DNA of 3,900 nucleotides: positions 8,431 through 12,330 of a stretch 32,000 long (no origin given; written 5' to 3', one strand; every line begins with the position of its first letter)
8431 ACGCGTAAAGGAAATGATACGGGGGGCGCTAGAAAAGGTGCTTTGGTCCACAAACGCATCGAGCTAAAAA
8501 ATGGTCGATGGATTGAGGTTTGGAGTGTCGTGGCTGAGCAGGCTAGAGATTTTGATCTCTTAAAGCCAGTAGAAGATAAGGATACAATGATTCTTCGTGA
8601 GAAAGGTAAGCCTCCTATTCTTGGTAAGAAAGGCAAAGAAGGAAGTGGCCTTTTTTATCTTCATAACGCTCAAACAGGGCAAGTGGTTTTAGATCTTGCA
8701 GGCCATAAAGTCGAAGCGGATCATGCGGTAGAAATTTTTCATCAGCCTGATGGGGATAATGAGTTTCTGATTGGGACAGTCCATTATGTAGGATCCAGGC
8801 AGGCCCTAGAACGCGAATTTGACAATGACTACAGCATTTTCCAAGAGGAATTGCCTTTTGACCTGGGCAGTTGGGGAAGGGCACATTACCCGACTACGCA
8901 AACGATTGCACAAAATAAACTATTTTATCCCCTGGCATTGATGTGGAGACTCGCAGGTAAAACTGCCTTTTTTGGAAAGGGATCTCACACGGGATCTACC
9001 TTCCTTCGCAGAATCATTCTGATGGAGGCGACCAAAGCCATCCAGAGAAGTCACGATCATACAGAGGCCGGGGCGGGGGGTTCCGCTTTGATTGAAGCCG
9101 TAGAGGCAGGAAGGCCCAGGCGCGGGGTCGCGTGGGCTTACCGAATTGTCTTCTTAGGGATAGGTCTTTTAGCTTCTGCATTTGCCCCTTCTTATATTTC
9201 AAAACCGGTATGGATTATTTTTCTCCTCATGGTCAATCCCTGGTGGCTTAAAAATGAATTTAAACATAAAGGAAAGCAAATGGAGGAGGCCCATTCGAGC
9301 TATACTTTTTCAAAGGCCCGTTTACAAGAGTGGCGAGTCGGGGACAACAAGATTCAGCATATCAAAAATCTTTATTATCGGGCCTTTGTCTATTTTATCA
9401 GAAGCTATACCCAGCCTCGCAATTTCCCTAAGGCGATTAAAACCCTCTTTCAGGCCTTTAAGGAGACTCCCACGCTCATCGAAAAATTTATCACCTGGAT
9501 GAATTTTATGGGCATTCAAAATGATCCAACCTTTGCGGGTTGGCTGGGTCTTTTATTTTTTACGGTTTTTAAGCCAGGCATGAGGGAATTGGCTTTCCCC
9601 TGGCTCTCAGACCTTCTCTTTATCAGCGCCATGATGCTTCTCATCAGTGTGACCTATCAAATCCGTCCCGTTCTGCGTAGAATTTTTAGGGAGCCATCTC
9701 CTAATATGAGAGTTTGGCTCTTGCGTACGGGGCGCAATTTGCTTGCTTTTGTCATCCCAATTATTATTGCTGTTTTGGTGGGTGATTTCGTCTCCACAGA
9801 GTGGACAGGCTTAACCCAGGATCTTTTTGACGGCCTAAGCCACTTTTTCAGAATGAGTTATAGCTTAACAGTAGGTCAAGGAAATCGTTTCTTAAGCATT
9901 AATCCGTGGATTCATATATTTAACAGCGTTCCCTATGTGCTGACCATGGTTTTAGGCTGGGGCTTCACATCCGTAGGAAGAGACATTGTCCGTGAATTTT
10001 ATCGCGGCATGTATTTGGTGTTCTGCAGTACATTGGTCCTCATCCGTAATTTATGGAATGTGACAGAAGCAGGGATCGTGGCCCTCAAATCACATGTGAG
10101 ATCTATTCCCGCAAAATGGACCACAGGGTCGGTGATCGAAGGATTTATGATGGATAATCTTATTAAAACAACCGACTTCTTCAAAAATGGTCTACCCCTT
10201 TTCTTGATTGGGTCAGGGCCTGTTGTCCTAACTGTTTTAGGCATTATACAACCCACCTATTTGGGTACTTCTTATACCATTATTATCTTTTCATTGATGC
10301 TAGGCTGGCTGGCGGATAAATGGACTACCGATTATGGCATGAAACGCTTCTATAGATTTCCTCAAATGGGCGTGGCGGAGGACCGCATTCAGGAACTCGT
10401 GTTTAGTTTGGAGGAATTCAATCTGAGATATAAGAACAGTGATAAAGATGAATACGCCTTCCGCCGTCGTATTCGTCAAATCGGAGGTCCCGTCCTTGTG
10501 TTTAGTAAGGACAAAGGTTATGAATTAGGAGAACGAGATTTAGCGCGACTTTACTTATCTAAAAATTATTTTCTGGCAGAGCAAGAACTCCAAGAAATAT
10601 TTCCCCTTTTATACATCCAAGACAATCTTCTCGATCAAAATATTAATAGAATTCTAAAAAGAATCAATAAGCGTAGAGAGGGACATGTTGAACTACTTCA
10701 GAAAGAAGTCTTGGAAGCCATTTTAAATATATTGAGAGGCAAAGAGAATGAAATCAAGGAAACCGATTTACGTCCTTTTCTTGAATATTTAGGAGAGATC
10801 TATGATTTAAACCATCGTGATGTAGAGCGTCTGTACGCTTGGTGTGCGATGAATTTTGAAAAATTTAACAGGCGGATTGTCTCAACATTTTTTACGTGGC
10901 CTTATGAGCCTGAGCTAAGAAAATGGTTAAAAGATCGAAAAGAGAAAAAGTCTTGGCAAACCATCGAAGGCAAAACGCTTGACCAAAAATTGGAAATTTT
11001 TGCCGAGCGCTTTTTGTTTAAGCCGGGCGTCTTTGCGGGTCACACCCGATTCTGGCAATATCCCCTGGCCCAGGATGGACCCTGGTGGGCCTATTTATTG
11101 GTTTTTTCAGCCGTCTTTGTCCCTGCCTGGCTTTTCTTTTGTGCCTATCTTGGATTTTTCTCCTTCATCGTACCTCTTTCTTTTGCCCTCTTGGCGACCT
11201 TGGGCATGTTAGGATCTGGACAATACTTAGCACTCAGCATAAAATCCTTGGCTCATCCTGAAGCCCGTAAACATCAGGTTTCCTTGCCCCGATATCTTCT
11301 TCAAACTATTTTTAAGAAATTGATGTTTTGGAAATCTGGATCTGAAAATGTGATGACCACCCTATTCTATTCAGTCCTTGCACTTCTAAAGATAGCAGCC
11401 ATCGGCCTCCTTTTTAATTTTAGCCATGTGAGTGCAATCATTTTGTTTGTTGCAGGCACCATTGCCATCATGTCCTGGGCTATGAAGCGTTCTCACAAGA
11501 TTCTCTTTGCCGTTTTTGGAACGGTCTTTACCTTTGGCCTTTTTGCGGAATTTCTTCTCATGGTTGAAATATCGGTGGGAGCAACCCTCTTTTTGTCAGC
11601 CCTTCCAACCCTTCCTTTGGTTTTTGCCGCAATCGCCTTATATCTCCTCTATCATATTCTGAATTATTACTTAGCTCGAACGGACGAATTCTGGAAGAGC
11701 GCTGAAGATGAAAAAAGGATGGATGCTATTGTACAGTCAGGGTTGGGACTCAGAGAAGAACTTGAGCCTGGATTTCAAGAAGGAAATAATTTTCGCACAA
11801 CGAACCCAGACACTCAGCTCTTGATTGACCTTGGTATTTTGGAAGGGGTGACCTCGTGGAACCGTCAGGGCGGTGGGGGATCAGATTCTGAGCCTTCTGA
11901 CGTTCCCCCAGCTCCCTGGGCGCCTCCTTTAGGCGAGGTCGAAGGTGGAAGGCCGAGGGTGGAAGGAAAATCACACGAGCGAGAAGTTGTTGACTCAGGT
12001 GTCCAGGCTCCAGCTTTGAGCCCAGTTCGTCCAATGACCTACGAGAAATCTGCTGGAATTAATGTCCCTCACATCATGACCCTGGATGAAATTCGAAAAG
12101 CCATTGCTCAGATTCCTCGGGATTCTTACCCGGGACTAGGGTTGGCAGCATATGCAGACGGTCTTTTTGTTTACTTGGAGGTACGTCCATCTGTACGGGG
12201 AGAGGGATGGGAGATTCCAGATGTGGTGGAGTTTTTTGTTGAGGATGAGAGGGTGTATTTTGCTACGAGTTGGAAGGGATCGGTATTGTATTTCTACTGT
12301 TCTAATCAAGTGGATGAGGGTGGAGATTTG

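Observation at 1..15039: Gene 1: a non-repetitive multi-pass membrane ORF of >=5,012 codons, open at the window edge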

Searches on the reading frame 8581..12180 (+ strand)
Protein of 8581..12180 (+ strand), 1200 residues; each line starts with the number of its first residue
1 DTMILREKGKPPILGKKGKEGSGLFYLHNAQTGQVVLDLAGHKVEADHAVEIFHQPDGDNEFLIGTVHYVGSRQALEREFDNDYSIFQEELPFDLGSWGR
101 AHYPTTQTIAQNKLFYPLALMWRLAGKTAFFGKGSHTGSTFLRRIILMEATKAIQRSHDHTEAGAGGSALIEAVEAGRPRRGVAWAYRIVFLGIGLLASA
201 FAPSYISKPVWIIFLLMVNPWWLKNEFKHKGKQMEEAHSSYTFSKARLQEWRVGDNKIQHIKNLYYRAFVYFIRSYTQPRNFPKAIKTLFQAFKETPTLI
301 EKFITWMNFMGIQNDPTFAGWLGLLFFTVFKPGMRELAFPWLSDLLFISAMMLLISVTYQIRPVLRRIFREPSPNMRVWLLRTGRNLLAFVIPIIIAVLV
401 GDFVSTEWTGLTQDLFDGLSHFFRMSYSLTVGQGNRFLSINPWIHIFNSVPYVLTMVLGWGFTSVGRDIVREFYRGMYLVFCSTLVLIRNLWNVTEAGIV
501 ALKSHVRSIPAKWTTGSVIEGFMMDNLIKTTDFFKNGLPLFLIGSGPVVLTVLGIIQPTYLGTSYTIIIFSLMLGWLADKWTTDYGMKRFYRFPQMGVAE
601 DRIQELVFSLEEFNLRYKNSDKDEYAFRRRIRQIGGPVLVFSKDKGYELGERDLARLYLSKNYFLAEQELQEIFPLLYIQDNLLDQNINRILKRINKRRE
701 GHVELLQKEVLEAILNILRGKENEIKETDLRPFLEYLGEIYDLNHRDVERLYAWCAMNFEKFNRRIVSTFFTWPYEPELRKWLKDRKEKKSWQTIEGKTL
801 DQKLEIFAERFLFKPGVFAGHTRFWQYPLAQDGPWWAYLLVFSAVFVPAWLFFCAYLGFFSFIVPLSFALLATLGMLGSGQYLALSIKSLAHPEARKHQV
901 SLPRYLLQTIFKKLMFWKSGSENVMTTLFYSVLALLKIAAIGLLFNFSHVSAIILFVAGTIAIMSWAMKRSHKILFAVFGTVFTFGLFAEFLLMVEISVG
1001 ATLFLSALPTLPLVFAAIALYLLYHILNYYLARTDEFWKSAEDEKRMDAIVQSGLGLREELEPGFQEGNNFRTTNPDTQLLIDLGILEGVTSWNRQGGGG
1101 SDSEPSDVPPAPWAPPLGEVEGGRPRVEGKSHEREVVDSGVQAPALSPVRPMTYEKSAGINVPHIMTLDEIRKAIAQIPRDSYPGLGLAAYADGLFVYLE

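Call 53: search_protein_representatives(protein=window:8581-12180:+)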
Query: 1200 residues. Proteins with E-value up to 0.001 (for the whole library): 2; up to 1e-10: 0; up to 1e-30: 0. The best 2 are listed.
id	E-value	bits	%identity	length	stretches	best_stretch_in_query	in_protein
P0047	6.6e-07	44.1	30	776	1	19-171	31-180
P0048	3.8e-04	35.0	27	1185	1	30-171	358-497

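Call 55: search_protein_families(library=pfam, proteins=[P0047, P0048], max_evalue=0.01)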
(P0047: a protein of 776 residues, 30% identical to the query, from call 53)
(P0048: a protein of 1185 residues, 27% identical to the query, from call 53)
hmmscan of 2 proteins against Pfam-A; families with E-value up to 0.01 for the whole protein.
P0047 (776 aa): 0 families

P0048 (1185 aa): 0 families

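Call 60: list_cluster_members(proteins=[P0047, P0048])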
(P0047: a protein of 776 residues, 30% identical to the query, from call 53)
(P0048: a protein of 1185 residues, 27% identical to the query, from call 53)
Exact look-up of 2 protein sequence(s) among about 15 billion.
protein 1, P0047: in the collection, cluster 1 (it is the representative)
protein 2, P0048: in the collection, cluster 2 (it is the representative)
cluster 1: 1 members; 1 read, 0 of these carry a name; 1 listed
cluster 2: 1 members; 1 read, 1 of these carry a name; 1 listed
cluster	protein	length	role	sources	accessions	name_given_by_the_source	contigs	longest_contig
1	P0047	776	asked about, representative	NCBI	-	-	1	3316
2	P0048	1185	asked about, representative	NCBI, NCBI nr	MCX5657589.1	MAG: hypothetical protein NTZ48_05125 [Candidatus Omnitrophica bacterium] | hypothetical protein [Candidatus Omnitrophota bacterium]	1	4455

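Call 61: find_encoding_contigs(protein=P0048, flank=5000)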
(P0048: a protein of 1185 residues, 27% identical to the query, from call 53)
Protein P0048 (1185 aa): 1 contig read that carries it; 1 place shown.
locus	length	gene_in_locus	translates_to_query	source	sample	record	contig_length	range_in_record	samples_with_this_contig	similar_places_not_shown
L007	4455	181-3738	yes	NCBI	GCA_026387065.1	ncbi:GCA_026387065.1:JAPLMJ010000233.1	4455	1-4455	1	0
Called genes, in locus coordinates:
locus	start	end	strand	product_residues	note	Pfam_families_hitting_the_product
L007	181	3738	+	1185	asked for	-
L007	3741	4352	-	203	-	PF01694:Rhomboid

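Call 63: find_encoding_contigs(protein=P0047, flank=5000)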
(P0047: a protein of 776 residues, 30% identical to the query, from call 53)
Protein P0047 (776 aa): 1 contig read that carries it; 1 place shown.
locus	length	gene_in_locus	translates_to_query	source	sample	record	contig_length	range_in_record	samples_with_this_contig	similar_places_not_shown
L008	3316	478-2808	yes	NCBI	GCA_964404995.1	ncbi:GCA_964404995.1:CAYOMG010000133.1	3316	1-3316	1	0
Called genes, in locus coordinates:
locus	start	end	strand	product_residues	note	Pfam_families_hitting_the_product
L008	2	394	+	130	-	?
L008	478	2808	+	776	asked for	-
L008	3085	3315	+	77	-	?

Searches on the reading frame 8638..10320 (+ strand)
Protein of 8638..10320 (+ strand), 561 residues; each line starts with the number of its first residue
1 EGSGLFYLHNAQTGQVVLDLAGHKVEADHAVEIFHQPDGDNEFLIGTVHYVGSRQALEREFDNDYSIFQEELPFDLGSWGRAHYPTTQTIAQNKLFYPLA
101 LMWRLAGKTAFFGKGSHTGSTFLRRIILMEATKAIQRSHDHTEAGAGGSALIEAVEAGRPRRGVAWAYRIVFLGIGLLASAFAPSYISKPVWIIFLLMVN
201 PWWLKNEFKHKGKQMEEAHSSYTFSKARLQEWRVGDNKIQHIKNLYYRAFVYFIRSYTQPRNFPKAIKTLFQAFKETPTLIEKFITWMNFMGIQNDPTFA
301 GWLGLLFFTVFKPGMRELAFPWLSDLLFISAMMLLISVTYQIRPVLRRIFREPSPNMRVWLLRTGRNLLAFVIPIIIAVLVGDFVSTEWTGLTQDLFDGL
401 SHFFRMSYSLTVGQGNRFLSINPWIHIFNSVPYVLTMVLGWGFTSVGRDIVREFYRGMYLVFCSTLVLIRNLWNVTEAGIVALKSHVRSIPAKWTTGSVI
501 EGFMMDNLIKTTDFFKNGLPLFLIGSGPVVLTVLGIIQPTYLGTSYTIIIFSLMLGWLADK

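Call 107: predict_structure(alignment_id=A4)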
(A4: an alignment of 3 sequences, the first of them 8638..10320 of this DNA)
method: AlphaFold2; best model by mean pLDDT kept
length: 561 residues; sequences in the alignment: 3
mean_pLDDT: 37.2   pTM: 0.25
mean pLDDT of the five models: 37.2, 37.0, 36.2, 36.0, 33.7
residues with pLDDT >= 90: 0; 70-90: 0; 50-70: 18; < 50: 543
segments of 3 or more residues with pLDDT < 50: 1-6, 8-14, 27-180, 182-184, 186-260, 262-267, 269-271, 276-561
pLDDT, mean of each block of 10 residues (from residue 1): 43 53 49 28 26 29 28 27 31 31 30 31 35 32 33 38 41 47 45 45 38 32 34 40 45 41 45 47 40 32 34 32 40 38 33 41 38 36 33 36 37 32 32 35 38 40 38 40 39 40 38 39 44 38 43 37 31
secondary structure, 60 per line:
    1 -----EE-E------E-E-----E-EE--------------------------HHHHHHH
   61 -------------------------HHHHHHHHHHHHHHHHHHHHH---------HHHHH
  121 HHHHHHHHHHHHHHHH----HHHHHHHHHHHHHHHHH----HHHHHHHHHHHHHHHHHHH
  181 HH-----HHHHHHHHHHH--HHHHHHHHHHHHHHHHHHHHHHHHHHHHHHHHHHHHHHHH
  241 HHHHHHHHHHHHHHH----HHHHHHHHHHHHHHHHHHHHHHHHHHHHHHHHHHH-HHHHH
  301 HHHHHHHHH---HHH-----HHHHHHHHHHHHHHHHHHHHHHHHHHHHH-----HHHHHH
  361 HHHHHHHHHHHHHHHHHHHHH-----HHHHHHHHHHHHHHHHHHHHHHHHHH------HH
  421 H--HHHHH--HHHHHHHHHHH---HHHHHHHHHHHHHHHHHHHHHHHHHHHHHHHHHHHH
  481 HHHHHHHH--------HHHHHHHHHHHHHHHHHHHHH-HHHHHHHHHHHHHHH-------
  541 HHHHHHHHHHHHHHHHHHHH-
elements in order: H54-60 H86-106 H116-136 H141-157 H162-182 H188-198 H201-255 H260-294 H296-309 H321-349 H355-381 H387-412 H424-428 H431-441 H445-488 H497-517 H519-533 H541-560
